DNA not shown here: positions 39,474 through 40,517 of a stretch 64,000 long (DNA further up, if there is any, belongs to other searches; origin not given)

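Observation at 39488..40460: Orphan DNA methyltransferase inserted between virB3 and virB4, carrying a rearranged duplicate of the virB4 5' end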

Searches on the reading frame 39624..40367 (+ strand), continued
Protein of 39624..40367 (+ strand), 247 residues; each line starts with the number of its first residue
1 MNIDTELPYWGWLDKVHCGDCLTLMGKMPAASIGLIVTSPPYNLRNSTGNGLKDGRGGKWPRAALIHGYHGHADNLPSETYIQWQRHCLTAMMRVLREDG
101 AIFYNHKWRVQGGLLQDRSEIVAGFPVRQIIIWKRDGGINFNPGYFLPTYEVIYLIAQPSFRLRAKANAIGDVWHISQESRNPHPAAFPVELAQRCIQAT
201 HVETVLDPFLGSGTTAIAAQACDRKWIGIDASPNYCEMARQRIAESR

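Call 20: search_solved_structures(query=window:39624-40367:+, max_evalue=0.001, show_alignments=1)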
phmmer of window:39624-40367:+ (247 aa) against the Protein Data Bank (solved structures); distinct sequences matched with E-value up to 0.001: 12.
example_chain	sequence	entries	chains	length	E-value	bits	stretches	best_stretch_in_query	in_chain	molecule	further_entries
8s9m_A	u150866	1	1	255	3.2e-31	112.3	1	20-246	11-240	DNA cytosine-N4 methyltransferase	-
8s9n_A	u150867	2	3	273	3.8e-31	112.1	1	20-246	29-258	DNA cytosine-N4 methyltransferase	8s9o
2zie_A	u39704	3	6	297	1.5e-17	67.5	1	173-245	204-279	Putative modification methylase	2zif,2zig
6pbd_A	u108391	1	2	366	6.2e-17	65.5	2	179-245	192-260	Modification methylase CcrMI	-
9c3u_A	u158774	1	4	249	2.3e-14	57.1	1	172-243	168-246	Methyltransferase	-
8urk_A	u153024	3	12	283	3.1e-14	56.7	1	172-243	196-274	Methyltransferase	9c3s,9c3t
1boo_A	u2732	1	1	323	3e-09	40.3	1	183-242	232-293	PROTEIN (N-4 CYTOSINE-SPECIFIC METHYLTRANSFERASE PVU II)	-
1g60_A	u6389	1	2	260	1.8e-08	37.8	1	170-239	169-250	Adenine-specific Methyltransferase MboIIA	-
5hfj_A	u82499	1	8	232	2e-07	34.3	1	180-243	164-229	Adenine specific DNA methyltransferase (DpnA)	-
5hek_A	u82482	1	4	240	2.1e-07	34.2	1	181-243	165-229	Adenine specific DNA methyltransferase (DpnA)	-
1nw8_A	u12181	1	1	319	2.9e-07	33.8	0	180-241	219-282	MODIFICATION METHYLASE RSRI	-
1eg2_A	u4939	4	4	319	3.2e-07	33.6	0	180-241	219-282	MODIFICATION METHYLASE RSRI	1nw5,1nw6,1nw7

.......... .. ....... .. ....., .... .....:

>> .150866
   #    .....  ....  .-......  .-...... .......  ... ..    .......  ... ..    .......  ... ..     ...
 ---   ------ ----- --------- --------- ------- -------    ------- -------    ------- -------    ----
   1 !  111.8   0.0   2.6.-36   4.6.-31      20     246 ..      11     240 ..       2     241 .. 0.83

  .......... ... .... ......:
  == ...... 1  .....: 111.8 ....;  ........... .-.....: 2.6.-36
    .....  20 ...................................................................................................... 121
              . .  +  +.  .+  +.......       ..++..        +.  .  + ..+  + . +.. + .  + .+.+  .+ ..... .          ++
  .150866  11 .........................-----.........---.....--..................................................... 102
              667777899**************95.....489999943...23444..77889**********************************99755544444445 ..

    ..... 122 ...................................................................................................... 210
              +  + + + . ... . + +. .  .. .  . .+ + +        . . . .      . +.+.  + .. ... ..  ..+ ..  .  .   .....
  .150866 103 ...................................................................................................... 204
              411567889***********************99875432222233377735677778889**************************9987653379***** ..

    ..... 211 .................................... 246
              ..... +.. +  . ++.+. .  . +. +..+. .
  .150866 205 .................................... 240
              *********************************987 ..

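Call 21: search_solved_structures(query=L081:6777-7451:+, max_evalue=0.01, show_alignments=1)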
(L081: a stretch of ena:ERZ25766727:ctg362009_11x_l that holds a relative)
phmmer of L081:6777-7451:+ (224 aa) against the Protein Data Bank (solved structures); distinct sequences matched with E-value up to 0.01: 2.
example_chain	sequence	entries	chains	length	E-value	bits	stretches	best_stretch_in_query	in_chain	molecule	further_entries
2oa9_A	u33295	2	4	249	1.4e-14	56.9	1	9-212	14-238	R.MvaI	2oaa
2odh_A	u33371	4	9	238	3.9e-06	29.3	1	4-90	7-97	R.BcnI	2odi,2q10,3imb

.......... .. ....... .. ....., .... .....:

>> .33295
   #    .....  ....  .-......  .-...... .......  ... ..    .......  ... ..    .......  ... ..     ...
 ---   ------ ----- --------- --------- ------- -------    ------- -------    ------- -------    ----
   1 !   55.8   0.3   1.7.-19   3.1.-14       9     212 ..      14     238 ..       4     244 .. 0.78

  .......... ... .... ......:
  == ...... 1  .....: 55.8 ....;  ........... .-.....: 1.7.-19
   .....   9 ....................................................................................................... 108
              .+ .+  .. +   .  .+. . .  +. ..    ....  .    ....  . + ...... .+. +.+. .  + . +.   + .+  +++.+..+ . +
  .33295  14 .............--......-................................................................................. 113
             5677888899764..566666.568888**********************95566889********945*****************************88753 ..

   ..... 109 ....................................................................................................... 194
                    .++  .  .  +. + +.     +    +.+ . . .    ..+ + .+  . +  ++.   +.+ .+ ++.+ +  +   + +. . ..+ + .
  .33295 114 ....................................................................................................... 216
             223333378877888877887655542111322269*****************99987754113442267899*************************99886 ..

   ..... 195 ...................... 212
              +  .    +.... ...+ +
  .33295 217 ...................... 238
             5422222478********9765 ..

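Call 25: find_encoding_contigs(protein=P0003, flank=3000, max_places=2)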
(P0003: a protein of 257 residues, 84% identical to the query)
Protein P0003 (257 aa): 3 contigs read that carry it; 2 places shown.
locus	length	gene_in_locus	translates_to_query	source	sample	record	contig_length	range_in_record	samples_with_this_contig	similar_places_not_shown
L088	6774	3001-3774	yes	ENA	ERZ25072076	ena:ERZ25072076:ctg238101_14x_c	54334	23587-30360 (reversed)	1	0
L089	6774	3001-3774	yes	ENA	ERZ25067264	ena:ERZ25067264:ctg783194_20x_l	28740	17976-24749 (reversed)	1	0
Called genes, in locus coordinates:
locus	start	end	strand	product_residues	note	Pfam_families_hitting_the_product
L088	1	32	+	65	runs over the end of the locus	-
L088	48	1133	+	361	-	PF08401:ArdcN, PF18818:MPTase-PolyVal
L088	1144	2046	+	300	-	-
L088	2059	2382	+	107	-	-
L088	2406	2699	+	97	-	PF04956:TrbC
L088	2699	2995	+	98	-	PF05101:VirB3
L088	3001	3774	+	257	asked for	PF01555:N6_N4_Mtase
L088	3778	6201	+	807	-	PF27097:VirB4_TrbE_N (weak), PF01580:FtsK_SpoIIIE (weak), PF01935:DUF87, PF10412:TrwB_AAD_bind (faint), PF12846:AAA_10 (faint), PF19044:P-loop_TraG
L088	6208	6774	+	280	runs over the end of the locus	PF03524:CagX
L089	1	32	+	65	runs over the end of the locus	-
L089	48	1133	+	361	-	PF08401:ArdcN, PF18818:MPTase-PolyVal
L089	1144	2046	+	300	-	-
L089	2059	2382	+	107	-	-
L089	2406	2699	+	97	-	PF04956:TrbC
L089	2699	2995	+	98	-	PF05101:VirB3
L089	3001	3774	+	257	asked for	PF01555:N6_N4_Mtase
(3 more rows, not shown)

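Call 26: find_encoding_contigs(protein=P0005, flank=3000, max_places=2)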
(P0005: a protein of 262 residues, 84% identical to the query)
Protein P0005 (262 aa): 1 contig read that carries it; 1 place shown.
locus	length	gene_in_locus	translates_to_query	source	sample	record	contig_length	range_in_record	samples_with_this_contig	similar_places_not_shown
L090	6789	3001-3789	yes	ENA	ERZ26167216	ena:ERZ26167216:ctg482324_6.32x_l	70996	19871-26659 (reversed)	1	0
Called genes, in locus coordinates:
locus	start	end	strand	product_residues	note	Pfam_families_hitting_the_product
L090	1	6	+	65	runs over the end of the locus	-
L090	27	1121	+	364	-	PF08401:ArdcN, PF18818:MPTase-PolyVal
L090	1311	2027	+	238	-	-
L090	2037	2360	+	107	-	-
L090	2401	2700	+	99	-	PF04956:TrbC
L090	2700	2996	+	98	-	PF05101:VirB3 (weak)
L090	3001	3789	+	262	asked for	PF01555:N6_N4_Mtase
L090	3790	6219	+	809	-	PF27097:VirB4_TrbE_N (faint), PF10412:TrwB_AAD_bind (faint), PF12846:AAA_10 (faint), PF19044:P-loop_TraG, PF01935:DUF87 (weak)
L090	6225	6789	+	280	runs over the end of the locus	PF03524:CagX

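Call 27: find_encoding_contigs(protein=P0006, flank=3000, max_places=2)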
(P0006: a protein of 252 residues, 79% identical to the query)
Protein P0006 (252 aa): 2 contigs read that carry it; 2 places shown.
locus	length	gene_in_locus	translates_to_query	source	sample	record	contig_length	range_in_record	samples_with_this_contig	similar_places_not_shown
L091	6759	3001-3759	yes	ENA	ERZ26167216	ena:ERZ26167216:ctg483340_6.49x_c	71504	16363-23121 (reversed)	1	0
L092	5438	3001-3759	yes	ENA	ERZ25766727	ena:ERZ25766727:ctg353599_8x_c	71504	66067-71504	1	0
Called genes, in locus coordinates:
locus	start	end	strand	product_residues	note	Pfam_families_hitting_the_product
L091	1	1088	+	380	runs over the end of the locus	PF08401:ArdcN, PF18818:MPTase-PolyVal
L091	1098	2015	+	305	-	-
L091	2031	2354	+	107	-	-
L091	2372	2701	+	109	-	PF04956:TrbC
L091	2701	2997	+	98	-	PF05101:VirB3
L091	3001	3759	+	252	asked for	PF01555:N6_N4_Mtase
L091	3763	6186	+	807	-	PF27097:VirB4_TrbE_N (weak), PF01580:FtsK_SpoIIIE (weak), PF01935:DUF87 (weak), PF10412:TrwB_AAD_bind (faint), PF12846:AAA_10 (faint), PF19044:P-loop_TraG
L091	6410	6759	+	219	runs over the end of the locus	PF03524:CagX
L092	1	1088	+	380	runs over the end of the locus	PF08401:ArdcN, PF18818:MPTase-PolyVal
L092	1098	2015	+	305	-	-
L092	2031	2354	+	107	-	-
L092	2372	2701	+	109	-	PF04956:TrbC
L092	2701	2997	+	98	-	PF05101:VirB3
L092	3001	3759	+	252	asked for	PF01555:N6_N4_Mtase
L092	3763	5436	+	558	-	?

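Call 28: find_encoding_contigs(protein=P0004, flank=3000, max_places=2)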
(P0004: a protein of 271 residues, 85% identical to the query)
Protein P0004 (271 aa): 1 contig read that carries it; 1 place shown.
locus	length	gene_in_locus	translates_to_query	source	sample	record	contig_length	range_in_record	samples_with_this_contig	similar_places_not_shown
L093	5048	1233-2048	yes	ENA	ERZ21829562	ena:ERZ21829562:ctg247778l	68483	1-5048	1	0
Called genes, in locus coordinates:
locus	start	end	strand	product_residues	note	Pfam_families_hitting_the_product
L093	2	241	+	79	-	?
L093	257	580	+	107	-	-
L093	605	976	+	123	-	PF04956:TrbC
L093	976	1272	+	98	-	PF05101:VirB3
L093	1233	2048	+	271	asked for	PF01555:N6_N4_Mtase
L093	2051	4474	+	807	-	PF27097:VirB4_TrbE_N (weak), PF01580:FtsK_SpoIIIE (weak), PF01935:DUF87, PF10412:TrwB_AAD_bind (faint), PF12846:AAA_10 (faint), PF19044:P-loop_TraG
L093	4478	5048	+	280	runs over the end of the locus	PF03524:CagX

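Call 38: search_protein_families(library=ncbifam, proteins=[window:39624-40367:+, L081:6777-7451:+], max_evalue=0.01)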
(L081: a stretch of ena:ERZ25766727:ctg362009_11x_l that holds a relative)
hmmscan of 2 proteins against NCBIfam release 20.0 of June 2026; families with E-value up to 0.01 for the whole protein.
window:39624-40367:+ (247 aa): 7 families
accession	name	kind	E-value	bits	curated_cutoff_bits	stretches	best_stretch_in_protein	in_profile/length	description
NF050803.1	DnaMtaseCcrMCaul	equivalog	1.3e-22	80.2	830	2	178-245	180-249/350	adenine-specific DNA-methyltransferase CcrM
NF008572.0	PRK11524.1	equivalog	3.2e-19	69.2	292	2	180-244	191-257/294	adenine-specific DNA-methyltransferase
NF010253.0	PRK13699.1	subfamily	6.1e-19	68.6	244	1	17-245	5-207/226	DNA methyltransferase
NF043040.1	corrin_prot_MT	hypoth_equivalog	0.00099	18.6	180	0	201-246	41-86/216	corrinoid protein-associated methyltransferase CpaM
NF050150.1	RiPP_MTase_ApyS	equivalog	0.0014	17.9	400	1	193-245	133-187/323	RiPP biosynthesis methyltransferase ApyS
TIGR00536.1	hemK_fam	subfamily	0.0019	17.3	115.5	0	196-243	109-158/286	HemK family protein methyltransferase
TIGR01177.1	TIGR01177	hypoth_equivalog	0.006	15.9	316.55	0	185-233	163-214/330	TIGR01177 family methyltransferase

L081:6777-7451:+ (224 aa): 0 families

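Call 47: search_dna_similar(query=window:39624-40367:+, collection=plasmids, mode=protein, max_rows=12)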
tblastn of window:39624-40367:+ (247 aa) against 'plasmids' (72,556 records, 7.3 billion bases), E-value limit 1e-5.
The search stops at 5000 records and this limit was reached: more records match than are counted here, and every count below describes the 5000 best-scoring records only.
Records with a match: at least 5000; places in all: 5612; records where one place covers at least 80% of the query: 4996.
Best place of each record, by identity: 60-80% 1; <60% 4999.
By first word of the organism name: Escherichia 3079; Klebsiella 605; Salmonella 527; Shigella 233; Enterobacter 221; Burkholderia 114; Citrobacter 76; Pantoea 14; Aeromonas 14; Azospirillum 12; and 48 more.
By predicted mobility (MOB-suite, as given by PLSDB): conjugative 4060; mobilizable 596; non-mobilizable 344.
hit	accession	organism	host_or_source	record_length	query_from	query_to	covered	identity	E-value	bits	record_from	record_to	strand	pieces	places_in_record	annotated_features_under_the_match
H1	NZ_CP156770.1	Acinetobacter sp. ANC 7974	cattle,whole organism,cattle feces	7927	14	246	94%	63.1%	9e-102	330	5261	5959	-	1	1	site-specific DNA-methyltransferase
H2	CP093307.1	Ralstonia insidiosa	-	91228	16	246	94%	37.0%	5e-39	150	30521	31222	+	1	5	site-specific DNA-methyltransferase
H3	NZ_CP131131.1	Shinella zoogloeoides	isolate,Activated charcoal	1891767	11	243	94%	29.8%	2e-16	85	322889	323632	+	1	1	none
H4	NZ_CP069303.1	Shinella sp. PSBB067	monoisolate,Minnesota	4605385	11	243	94%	29.8%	4e-16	84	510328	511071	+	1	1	none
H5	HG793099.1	Erwinia amylovora LA637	-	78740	19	245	92%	30.3%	1e-11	72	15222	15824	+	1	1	yubD: putative methylase YubD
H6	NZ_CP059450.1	Azospirillum brasilense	Prokaryotes,soil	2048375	13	243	94%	29.7%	8e-21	98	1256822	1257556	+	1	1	none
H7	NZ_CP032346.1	Azospirillum brasilense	soil sample,Agricultural field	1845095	13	243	94%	29.7%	1e-20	98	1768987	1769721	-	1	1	record has no annotation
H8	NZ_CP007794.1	Azospirillum argentinense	Triticum aestivum L.,Root,wheat ...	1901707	13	243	94%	29.7%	1e-20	98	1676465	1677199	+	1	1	record has no annotation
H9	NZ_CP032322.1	Azospirillum argentinense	soil sample,Agricultural field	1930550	13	243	94%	29.7%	1e-20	98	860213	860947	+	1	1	record has no annotation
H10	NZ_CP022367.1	Azospirillum sp. TSH58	single cell,paddy soils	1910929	13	243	94%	29.7%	1e-20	97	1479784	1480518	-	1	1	record has no annotation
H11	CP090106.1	Sinorhizobium meliloti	Medicago,Cell culture,Plant nodule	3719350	12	244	94%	29.3%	2e-15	82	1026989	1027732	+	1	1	site-specific DNA-methyltransferase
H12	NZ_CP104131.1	Sinorhizobium sp. K101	Phaseolus vulgaris,cell ...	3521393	12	244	94%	29.3%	6e-15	81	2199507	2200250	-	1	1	none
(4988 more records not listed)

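Call 48: search_dna_similar(query=window:39624-40367:+, collection=phages, mode=protein, max_rows=12)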
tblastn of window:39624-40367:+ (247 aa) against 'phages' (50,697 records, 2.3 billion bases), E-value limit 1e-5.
Records with a match: 860; places in all: 874; records where one place covers at least 80% of the query: 625.
Best place of each record, by identity: 60-80% 1; <60% 859.
By first word of the organism name: Mycobacterium 171; Gordonia 91; Burkholderia 79; Streptococcus 59; Staphylococcus 42; Synechococcus 35; Ralstonia 27; Vibrio 20; Prochlorococcus 18; Porphyromonas 18; and 87 more.
By host as written in the record: Mycobacterium smegmatis mc2 155 99; - 84; Gordonia terrae 3612 72; Burkholderia pseudomallei 29; Burkholderia sp. 23; Ralstonia solanacearum 22; Mycobacterium smegmatis mc#155 21; Synechococcus sp. 16; and 271 more.
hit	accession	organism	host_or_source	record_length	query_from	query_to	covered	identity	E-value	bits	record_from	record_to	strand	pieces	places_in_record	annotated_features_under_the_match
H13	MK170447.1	Methanosarcina virus MetMV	Methanosarcina sp.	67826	12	243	94%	66.1%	2e-102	331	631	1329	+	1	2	DNA modification methylase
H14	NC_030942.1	Gordonia phage BritBrat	Gordonia terrae 3612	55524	13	244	94%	44.4%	2e-53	190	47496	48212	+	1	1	76: DNA methylase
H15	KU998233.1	Gordonia phage BritBrat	Gordonia terrae 3612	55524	13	244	94%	44.4%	2e-53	190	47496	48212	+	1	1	76: DNA methylase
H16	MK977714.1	Corynebacterium phage Bran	Corynebacterium xerosis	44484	9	245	96%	41.8%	1e-46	171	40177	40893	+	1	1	64: methyltransferase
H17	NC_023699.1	Mycobacterium phage SG4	Mycobacterium smegmatis mc2 155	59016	16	245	93%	40.8%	8e-42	157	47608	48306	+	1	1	77: DNA methyltransferase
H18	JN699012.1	Mycobacterium phage SG4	Mycobacterium smegmatis mc2 155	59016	16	245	93%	40.8%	8e-42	157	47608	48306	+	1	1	77: hypothetical protein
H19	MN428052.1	Mycobacterium phage Smooch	Mycobacterium smegmatis mc2155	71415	16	245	93%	40.8%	8e-42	157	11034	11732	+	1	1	24: DNA methylase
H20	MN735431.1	Mycobacterium phage Hegedechwinu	Mycobacterium smegmatis mc2 155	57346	19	245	92%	41.3%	9e-42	157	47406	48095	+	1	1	81: DNA methylase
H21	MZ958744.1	Mycobacterium phage JalFarm20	Mycobacterium smegmatis mc#155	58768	19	245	92%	41.3%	9e-42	157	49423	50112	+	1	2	88: DNA methylase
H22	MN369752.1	Mycobacterium phage Flathead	Mycobacterium smegmatis mc2 155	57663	19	245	92%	41.3%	3e-41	155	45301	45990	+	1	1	72: DNA methylase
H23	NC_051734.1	Mycobacterium phage Bartholomew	Mycobacterium smegmatis mc2 155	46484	19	245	92%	41.3%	3e-41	155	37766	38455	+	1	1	57: DNA methyltransferase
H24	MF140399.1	Mycobacterium phage Bartholomew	Mycobacterium smegmatis mc2 155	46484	19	245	92%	41.3%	3e-41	155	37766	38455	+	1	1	57: DNA methylase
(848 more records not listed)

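Call 49: get_annotated_region(hit=H1, flank=3000)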
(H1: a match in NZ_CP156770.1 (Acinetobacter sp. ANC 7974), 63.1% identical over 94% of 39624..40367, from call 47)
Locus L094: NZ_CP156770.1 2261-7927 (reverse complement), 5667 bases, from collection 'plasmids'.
description: Acinetobacter sp. ANC 7974 plasmid pANC7974.2, complete sequence
organism: Acinetobacter sp. ANC 7974 (NCBI taxid 3151498)
taxonomy: Bacteria; Pseudomonadota; Gammaproteobacteria; Moraxellales; Moraxellaceae; Acinetobacter; Acinetobacter sp. ANC 7974
host: -; source: cattle,whole organism,cattle feces; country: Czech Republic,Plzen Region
typing (MOB-suite, as given by PLSDB): non-mobilizable
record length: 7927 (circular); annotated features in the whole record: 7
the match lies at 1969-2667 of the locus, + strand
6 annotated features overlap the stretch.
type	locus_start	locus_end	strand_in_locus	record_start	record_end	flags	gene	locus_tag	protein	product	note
CDS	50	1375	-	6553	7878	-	-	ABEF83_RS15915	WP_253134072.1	ISNCY family transposase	-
CDS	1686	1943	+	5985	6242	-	-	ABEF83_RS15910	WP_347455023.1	hypothetical protein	-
CDS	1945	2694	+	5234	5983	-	-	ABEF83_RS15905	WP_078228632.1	site-specific DNA-methyltransferase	GO:0009307 - DNA restriction-modification system [Evidence IEA]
CDS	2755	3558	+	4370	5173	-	-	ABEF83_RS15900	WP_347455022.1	MvaI/BcnI family restriction endonuclease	-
CDS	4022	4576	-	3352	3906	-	-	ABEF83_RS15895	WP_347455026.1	plasmid replication DNA-binding protein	-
CDS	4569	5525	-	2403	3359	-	repM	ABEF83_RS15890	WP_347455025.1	replication initiation protein RepM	GO:0006270 - DNA replication initiation [Evidence IEA]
